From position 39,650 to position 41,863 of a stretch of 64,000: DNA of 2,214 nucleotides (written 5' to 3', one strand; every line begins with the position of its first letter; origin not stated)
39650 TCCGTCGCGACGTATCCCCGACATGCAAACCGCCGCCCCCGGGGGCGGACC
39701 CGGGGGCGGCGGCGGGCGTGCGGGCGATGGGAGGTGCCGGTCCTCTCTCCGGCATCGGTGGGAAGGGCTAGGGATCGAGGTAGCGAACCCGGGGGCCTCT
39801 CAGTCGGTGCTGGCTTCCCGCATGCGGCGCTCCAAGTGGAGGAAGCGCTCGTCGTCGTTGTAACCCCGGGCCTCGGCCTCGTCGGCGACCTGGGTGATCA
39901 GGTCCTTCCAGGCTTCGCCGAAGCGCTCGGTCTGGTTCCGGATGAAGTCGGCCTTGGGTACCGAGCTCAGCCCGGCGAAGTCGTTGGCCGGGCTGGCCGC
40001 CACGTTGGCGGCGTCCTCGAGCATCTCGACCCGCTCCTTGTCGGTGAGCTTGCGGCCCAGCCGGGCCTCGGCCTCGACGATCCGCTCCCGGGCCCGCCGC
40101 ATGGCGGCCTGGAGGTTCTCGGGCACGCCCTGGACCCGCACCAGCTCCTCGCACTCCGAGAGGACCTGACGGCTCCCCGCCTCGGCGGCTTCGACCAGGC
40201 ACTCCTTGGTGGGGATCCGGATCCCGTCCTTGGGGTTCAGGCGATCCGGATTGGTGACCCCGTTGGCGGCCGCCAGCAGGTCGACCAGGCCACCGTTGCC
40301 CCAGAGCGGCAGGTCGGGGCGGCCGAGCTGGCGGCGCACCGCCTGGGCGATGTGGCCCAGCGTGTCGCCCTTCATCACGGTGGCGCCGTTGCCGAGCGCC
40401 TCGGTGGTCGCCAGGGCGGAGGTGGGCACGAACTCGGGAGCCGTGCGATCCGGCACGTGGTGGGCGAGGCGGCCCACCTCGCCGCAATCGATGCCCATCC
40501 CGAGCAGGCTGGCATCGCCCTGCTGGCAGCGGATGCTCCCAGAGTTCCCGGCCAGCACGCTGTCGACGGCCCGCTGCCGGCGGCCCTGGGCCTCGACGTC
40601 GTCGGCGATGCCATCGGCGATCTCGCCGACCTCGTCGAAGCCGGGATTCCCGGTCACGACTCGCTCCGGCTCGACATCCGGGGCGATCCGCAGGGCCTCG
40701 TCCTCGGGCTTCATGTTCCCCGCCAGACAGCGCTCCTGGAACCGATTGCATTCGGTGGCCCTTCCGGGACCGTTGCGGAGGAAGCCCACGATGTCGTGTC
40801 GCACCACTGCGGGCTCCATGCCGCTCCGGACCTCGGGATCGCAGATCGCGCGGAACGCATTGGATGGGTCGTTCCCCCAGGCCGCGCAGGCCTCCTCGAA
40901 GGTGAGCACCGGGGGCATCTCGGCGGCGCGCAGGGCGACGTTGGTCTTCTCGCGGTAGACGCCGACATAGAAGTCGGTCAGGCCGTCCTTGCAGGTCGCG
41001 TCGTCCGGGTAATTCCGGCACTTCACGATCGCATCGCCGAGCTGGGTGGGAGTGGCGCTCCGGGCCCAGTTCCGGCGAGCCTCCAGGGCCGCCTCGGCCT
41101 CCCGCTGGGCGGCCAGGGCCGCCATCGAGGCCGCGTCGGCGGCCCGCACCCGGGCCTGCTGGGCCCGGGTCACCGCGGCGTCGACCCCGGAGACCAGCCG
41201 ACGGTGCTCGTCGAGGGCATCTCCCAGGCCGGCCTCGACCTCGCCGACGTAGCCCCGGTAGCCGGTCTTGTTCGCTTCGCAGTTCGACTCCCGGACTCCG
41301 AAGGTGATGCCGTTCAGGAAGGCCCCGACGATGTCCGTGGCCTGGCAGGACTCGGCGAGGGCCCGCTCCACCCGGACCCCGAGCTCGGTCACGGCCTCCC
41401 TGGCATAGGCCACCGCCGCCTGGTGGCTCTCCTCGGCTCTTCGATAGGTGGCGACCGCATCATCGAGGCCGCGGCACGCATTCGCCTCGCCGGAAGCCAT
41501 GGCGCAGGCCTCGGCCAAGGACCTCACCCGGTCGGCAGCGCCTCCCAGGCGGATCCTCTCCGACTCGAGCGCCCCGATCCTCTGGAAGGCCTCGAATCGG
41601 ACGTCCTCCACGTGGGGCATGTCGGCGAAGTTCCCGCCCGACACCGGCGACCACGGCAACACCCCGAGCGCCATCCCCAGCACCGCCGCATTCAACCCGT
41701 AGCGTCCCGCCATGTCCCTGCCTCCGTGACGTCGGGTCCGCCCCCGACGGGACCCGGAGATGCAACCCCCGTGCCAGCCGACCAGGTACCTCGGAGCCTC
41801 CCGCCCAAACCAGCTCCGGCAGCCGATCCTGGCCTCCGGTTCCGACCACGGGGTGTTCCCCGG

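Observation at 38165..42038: Tandem paralogous LysM-domain secreted proteins from a recent segmental duplication, each with a textbook sigma-54 promoter and a conserved upstream inverted repeat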

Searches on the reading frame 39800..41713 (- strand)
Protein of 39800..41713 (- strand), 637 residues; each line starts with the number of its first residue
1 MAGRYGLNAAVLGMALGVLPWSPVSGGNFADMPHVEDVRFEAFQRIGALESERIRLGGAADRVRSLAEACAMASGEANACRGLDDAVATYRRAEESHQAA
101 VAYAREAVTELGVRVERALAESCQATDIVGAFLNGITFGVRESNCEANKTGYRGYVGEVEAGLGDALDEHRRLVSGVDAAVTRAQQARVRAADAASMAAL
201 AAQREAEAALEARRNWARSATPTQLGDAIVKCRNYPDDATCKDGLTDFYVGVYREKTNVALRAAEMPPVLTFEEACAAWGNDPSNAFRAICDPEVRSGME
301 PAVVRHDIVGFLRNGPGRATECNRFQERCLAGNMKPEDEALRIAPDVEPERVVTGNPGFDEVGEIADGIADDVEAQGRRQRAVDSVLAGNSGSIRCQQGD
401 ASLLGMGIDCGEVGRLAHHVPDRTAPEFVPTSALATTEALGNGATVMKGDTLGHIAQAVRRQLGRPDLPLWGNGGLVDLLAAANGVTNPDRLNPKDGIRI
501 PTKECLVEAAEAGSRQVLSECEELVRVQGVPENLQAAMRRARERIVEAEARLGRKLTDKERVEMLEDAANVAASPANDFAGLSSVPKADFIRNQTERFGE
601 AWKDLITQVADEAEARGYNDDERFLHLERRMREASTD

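Call 8: search_protein_families(library=pfam, proteins=[window:39800-41713:-], max_evalue=0.1)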
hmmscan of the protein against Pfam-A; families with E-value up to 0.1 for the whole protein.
window:39800-41713:- (637 aa): 1 family
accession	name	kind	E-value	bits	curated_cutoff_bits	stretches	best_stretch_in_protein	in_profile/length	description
PF01476.26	LysM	-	0.00028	21.2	20.9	1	445-501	2-43/43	LysM domain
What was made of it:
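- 39800..41713 (-): Gene B. 637-aa secreted protein: signal-peptide-like N-terminus, long coiled-coil helices, Cys-containing linker, LysM-like domain (aa 445-501, nt 40211-40381), C-terminal helical module. Pfam LysM 21.2 bits (call 8).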

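Call 10: find_homologous_proteins(query=window:39800-41713:-)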
Query window:39800-41713:- (637 aa): 5 proteins with E <= 0.001 among 8000 candidates.
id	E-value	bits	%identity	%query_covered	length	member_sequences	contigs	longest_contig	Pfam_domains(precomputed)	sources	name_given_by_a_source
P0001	0.0e+0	1408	100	100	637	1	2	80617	-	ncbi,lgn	-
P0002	4.0e-130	454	46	87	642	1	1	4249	-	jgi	jgi:hypothetical protein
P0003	1.4e-128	448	45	88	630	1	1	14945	-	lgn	-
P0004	8.1e-123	429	45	92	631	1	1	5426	-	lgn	-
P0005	2.3e-111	392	42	87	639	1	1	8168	-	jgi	jgi:hypothetical protein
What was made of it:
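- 39800..41713 (-): Identical protein in public data, P0001 (call 10).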

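Call 12: find_encoding_contigs(protein=P0001, flank=3000, max_places=4)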
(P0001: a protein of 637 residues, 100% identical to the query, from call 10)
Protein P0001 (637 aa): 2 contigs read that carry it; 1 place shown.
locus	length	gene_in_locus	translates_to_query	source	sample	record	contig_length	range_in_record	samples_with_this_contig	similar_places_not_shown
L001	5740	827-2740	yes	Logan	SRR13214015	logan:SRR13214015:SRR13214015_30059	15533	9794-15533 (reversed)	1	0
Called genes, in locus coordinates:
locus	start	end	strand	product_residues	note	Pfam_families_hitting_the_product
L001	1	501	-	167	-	?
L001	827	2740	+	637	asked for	-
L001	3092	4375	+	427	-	-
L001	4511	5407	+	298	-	-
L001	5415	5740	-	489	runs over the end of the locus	PF03372:Exo_endo_phos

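Call 14: find_encoding_contigs(protein=P0003, flank=8000, max_places=3)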
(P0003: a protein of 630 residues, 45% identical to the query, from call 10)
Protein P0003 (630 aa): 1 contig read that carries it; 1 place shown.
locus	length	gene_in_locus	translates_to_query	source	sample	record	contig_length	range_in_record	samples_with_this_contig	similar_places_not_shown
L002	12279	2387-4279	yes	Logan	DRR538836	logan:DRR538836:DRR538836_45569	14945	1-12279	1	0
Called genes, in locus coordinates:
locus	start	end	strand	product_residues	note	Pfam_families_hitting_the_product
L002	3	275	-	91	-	?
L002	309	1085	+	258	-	PF17746:SfsA_N, PF03749:SfsA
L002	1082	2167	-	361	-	PF12146:Hydrolase_4 (weak), PF20434:BD-FAE, PF00561:Abhydrolase_1 (faint), PF07859:Abhydrolase_3, PF00326:Peptidase_S9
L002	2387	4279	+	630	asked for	-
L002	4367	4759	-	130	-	-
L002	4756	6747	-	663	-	PF00069:Pkinase, PF01636:APH (faint), PF03109:ABC1 (faint), PF07714:PK_Tyr_Ser-Thr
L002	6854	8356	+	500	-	PF13439:Glyco_transf_4 (weak)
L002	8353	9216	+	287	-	PF07021:MetW (weak), PF13489:Methyltransf_23, PF13847:Methyltransf_31, PF08241:Methyltransf_11, PF08242:Methyltransf_12, PF13649:Methyltransf_25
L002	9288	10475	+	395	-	PF00142:Fer4_NifH (weak), PF01656:CbiA, PF09140:MipZ (weak), PF10609:ParA, PF13614:AAA_31, PF06155:GBBH-like_N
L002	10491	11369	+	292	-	PF03372:Exo_endo_phos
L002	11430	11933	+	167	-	-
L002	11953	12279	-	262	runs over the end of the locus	PF03883:H2O2_YaaD, PF21818:DUF6884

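Call 15: find_encoding_contigs(protein=P0005, flank=8000, max_places=3)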
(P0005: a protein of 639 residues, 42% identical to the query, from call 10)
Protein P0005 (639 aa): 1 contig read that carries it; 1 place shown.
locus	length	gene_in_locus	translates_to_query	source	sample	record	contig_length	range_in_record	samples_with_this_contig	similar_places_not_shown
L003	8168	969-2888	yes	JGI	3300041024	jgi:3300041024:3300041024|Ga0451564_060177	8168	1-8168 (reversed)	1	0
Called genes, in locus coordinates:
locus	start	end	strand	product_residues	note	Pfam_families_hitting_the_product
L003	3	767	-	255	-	?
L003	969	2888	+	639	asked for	-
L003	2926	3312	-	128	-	-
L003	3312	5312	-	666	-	PF00069:Pkinase, PF01636:APH (faint), PF03109:ABC1 (faint), PF07714:PK_Tyr_Ser-Thr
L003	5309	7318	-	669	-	PF00069:Pkinase, PF01636:APH (faint), PF03109:ABC1 (faint), PF07714:PK_Tyr_Ser-Thr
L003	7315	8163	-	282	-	PF13439:Glyco_transf_4 (faint), PF20706:GT4-conflict, PF00534:Glycos_transf_1, PF13692:Glyco_trans_1_4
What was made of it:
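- Closest known: FHA-domain sigma-54 activators coupled to Ser/Thr kinases in Myxococcus xanthus. Same: Kinase genes flank the orthologous loci L002 and L003 (calls 14, 15).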

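Call 16: find_encoding_contigs(protein=P0004, flank=8000, max_places=3)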
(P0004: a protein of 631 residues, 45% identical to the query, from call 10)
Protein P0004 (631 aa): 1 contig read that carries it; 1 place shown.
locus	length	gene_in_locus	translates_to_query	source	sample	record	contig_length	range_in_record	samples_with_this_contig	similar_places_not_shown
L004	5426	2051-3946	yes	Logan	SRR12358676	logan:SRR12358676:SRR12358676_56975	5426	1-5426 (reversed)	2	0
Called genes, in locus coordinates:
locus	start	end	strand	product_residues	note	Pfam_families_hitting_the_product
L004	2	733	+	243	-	?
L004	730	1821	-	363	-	PF12146:Hydrolase_4 (weak), PF20434:BD-FAE, PF00561:Abhydrolase_1 (faint), PF07859:Abhydrolase_3, PF00326:Peptidase_S9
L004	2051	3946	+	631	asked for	-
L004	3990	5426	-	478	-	?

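Call 17: find_encoding_contigs(protein=P0002, flank=8000, max_places=3)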
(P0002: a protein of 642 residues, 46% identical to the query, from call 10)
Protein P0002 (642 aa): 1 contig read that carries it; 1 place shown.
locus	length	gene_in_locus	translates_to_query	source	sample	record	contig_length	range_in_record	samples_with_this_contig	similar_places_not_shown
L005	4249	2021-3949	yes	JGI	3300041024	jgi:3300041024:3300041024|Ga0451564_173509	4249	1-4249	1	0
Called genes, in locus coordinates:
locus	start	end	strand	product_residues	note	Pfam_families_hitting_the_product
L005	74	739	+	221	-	PF17746:SfsA_N, PF03749:SfsA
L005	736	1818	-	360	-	PF20434:BD-FAE, PF00561:Abhydrolase_1 (faint), PF07859:Abhydrolase_3, PF12146:Hydrolase_4 (faint), PF00326:Peptidase_S9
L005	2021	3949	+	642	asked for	-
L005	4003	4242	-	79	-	-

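Call 26: find_related_loci(query=A2, collection=genome_contigs, flank=6000)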
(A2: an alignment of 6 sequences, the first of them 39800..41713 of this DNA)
Query A2 (637 aa) in genome_contigs; peptide patterns used: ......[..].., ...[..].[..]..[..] (x = any residue, [..] = any of these).
139 stretches matched a pattern, but none encodes a relative of the query by tblastn (E <= 1e-3).

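Call 29: find_related_loci(query=A2, collection=metagenome_contigs, flank=6000)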
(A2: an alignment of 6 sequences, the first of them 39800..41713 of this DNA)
Query A2 (637 aa) in metagenome_contigs; peptide patterns used: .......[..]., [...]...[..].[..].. (x = any residue, [..] = any of these).
277 stretches matched a pattern, but none encodes a relative of the query by tblastn (E <= 1e-3).
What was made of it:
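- Tried and rejected: It found nothing (call 29).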

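Call 39: predict_structure(alignment_id=A2)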
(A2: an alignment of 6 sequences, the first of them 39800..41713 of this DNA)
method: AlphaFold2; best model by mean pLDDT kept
length: 637 residues; sequences in the alignment: 6
mean_pLDDT: 59.5   pTM: 0.31
mean pLDDT of the five models: 59.5, 56.2, 56.2, 52.2, 51.0
residues with pLDDT >= 90: 17; 70-90: 240; 50-70: 133; < 50: 247
segments of 3 or more residues with pLDDT < 50: 1-30, 124-141, 258-270, 315-359, 382-454, 468-474, 483-486, 491-534, 573-576, 578-582
pLDDT, mean of each block of 10 residues (from residue 1): 33 32 34 63 76 82 86 67 89 89 81 67 42 39 61 73 82 86 84 76 82 89 80 80 82 66 39 59 60 73 71 46 32 38 32 35 66 62 41 37 34 33 26 29 33 49 52 48 49 40 43 41 33 54 78 79 63 48 69 76 89 83 80 69
secondary structure, 60 per line:
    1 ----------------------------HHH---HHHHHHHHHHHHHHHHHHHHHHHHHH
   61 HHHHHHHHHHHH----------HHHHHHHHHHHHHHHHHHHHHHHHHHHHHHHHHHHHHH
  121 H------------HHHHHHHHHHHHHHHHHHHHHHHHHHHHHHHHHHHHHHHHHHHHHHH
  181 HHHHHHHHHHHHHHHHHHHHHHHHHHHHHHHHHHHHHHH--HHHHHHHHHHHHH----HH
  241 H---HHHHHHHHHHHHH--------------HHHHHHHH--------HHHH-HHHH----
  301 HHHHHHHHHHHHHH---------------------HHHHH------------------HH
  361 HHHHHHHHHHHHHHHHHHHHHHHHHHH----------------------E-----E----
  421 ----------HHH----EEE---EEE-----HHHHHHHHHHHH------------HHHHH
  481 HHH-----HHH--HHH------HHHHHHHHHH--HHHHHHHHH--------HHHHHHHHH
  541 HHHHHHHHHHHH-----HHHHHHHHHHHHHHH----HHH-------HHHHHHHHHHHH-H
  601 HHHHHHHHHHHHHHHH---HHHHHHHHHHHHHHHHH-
elements in order (helices of 4 or more, strands of 3 or more residues): H35-72 H83-121 H134-219 H222-234 H245-257 H272-279 H288-291 H293-296 H301-314 H336-340 H359-387 E438-440 E444-446 H452-463 H476-483 H503-512 H515-523 H532-552 H558-572 H587-598 H600-616 H620-636
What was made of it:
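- Tried and rejected: The full-length AF2 model was poor (pLDDT 59.5, call 39).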

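Call 44: search_protein_representatives(alignment_id=A2)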
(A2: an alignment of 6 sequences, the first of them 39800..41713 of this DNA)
Query: 6 sequences, 628 profile positions. Proteins with E-value up to 0.001 (for the whole library): 21; up to 1e-10: 11; up to 1e-30: 8. The best 21 are listed.
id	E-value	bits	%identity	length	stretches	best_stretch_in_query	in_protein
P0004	0.0e+00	1061.9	-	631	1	3-627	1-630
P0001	2.3e-285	964.5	-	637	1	3-625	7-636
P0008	2.9e-180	617.3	-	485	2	326-625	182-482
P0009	1.0e-165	569.2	-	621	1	6-627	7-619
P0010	2.3e-164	564.8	-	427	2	301-627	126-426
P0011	2.6e-111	389.5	-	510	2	359-626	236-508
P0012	4.7e-45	170.7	-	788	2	361-625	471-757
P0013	1.3e-39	152.6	-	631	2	345-540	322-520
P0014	1.5e-29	119.4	-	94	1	534-626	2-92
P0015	6.9e-25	104.0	-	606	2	5-254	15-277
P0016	3.0e-24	101.9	-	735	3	309-539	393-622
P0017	8.3e-10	54.2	-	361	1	430-488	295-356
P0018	1.2e-06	43.8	-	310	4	217-302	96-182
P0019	1.6e-06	43.3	-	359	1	430-488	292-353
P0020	1.7e-05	40.0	-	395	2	430-480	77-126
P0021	1.9e-05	39.8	-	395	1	427-488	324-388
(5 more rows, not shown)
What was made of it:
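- Tried and rejected: The exhaustive HMM search was the informative one (call 44).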

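Call 45: search_protein_families(library=pfam, proteins=[P0008, P0009, P0011, P0012, P0013, P0015, P0016, P0017, P0019, P0021], max_evalue=0.01)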
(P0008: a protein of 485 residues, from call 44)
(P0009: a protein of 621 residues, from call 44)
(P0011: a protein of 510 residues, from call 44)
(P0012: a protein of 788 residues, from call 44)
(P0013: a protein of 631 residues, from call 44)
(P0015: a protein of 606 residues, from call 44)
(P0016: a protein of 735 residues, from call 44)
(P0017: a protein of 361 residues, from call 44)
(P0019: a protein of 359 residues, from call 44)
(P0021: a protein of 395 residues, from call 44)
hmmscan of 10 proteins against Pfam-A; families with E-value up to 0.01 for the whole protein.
P0008 (485 aa): 1 family
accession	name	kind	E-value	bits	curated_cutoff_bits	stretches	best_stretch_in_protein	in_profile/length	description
PF21725.3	T7SS_signal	-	0.00053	20.4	27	1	34-111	111-189/241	Putative T7SS secretion signal domain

P0009 (621 aa): 1 family
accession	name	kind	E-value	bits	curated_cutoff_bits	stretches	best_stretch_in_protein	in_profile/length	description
PF01476.26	LysM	-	0.00054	20.3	20.9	1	420-476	2-43/43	LysM domain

P0011 (510 aa): 1 family
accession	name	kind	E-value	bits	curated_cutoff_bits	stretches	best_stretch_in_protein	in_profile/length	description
PF01476.26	LysM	-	4.2e-05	23.8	20.9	1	309-364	3-43/43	LysM domain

P0012 (788 aa): 0 families

P0013 (631 aa): 0 families

P0015 (606 aa): 0 families

P0016 (735 aa): 0 families

P0017 (361 aa): 0 families

P0019 (359 aa): 0 families

P0021 (395 aa): 0 families

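Call 47: find_encoding_contigs(protein=P0009, flank=8000, max_places=2)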
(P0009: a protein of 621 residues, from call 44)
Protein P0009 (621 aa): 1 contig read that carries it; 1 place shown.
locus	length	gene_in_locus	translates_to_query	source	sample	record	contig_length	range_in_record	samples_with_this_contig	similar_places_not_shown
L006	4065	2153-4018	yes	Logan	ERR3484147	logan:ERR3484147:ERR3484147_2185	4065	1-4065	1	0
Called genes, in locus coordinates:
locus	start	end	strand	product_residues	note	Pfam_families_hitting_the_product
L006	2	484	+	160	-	?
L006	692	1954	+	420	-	-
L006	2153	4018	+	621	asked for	-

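Call 48: find_encoding_contigs(protein=P0011, flank=8000, max_places=2)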
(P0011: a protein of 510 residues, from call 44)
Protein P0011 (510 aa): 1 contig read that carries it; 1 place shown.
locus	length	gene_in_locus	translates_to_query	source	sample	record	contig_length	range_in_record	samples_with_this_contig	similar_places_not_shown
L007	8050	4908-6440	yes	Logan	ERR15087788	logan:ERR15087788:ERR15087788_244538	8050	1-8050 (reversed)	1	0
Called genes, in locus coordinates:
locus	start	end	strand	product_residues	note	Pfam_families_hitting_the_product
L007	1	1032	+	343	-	?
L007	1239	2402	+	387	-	PF01619:Pro_dh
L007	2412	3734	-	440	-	-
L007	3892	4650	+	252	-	-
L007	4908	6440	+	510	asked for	-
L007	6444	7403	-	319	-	PF00924:MS_channel_2nd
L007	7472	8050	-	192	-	?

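Call 56: find_encoding_contigs(protein=P0012, flank=10000, max_places=2)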
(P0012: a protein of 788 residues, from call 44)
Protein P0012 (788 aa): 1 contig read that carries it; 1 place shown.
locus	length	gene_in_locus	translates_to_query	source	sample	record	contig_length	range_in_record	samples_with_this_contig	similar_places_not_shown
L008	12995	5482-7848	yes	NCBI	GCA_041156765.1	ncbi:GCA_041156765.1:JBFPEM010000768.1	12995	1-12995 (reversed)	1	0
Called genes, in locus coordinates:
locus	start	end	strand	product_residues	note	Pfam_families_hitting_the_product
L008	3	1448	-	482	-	?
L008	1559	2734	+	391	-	-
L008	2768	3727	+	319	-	PF02558:ApbA, PF08546:ApbA_C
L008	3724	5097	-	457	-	PF02457:DAC (weak)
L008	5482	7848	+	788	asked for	-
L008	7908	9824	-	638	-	PF03773:ArsP_1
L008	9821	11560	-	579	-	PF03781:FGE-sulfatase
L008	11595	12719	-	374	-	-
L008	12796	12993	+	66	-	?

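Call 57: find_encoding_contigs(protein=P0013, flank=10000, max_places=2)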
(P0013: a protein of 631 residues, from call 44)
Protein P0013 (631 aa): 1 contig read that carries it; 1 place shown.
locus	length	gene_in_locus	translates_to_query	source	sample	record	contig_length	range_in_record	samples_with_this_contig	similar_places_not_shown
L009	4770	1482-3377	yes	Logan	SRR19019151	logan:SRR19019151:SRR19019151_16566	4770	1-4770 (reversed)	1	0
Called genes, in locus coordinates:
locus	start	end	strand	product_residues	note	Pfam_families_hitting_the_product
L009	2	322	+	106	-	?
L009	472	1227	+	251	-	-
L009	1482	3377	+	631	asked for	-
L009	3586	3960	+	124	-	-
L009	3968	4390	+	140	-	-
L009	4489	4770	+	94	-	?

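Call 58: find_encoding_contigs(protein=P0016, flank=10000, max_places=2)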
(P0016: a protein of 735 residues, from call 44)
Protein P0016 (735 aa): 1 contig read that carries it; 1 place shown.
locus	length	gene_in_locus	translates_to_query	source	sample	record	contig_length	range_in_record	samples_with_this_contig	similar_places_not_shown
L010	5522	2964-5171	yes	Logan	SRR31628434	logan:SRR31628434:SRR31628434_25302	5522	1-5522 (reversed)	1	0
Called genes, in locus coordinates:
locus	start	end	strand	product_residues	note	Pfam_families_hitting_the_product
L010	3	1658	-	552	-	?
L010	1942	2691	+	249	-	-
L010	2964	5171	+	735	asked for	-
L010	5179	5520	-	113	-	?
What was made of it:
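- None of the 9 family contigs carries an activator gene (calls 14-17, 47, 48, 56-58). No activator gene is encoded on any of the 9 family contigs (calls 14-17, 47, 48, 56-58).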

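Call 102: search_protein_families(library=ncbifam, proteins=[window:39800-41713:-, L007:3892-4650:+], max_evalue=0.01)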
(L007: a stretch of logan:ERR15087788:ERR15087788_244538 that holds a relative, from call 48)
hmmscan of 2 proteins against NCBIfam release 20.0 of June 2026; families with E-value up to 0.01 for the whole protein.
window:39800-41713:- (637 aa): 0 families

L007:3892-4650:+ (252 aa): 0 families

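Call 107: search_protein_families(library=phrogs, proteins=[window:39800-41713:-], max_evalue=0.01)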
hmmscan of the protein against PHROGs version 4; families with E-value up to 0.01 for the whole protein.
window:39800-41713:- (637 aa): 0 families
